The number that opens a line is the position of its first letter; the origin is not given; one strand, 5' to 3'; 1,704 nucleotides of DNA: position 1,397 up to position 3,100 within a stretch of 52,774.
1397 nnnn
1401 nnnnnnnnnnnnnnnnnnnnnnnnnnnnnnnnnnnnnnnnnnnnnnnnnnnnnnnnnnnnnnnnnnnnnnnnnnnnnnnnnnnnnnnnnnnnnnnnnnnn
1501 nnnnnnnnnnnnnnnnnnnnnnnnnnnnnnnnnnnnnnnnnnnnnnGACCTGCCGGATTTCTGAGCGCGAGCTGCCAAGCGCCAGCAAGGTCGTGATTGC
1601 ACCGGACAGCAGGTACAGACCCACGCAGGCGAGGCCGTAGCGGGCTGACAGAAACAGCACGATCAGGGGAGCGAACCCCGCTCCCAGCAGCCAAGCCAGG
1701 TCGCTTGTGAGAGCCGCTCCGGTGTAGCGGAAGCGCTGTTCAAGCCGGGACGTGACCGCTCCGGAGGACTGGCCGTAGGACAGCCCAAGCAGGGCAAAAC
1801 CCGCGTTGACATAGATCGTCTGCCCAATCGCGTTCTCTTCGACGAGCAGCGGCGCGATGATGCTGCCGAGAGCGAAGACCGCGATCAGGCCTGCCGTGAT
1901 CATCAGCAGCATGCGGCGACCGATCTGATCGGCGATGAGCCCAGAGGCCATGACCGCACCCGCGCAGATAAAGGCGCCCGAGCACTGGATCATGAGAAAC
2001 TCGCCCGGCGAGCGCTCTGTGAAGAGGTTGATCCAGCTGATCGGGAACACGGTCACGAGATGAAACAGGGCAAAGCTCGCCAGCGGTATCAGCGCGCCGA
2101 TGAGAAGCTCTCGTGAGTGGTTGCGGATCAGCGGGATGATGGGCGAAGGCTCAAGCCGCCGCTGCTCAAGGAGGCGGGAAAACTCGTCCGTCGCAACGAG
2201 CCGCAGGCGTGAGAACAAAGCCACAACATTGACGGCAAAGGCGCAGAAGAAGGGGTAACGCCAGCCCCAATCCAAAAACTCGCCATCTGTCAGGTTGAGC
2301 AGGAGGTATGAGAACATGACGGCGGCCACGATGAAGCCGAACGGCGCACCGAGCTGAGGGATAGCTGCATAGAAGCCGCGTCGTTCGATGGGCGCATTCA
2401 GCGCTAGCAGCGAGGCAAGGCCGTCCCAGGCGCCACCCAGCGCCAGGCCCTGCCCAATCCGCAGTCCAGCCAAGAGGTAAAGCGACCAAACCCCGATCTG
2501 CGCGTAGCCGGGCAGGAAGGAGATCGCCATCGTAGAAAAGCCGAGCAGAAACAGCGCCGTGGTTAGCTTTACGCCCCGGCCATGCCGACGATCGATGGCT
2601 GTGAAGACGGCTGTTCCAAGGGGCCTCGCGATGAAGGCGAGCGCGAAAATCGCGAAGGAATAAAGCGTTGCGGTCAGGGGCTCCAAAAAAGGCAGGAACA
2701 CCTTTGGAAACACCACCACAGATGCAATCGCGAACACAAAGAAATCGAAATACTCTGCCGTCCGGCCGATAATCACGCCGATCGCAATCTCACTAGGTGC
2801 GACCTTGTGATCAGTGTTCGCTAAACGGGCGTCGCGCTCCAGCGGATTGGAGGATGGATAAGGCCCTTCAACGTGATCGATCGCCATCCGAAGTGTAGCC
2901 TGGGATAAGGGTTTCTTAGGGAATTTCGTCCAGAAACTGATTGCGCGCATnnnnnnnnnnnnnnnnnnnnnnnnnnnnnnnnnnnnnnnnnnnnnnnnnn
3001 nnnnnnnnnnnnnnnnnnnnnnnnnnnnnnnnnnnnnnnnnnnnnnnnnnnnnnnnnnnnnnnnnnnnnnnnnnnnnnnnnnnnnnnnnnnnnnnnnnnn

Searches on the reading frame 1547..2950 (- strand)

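Call 47: search_protein_families(library=pfam, proteins=[window:1547-2950:-], max_evalue=0.00001)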
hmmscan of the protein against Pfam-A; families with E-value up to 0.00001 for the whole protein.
window:1547-2950:- (468 aa): 2 families
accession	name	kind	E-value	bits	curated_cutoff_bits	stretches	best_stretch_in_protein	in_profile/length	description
PF07690.21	MFS_1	-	2e-16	60.3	33.4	1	92-428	29-347/347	Major Facilitator Superfamily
PF00083.30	Sugar_tr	-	2.9e-10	40.1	22.3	1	59-247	5-187/452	Sugar (and other) transporter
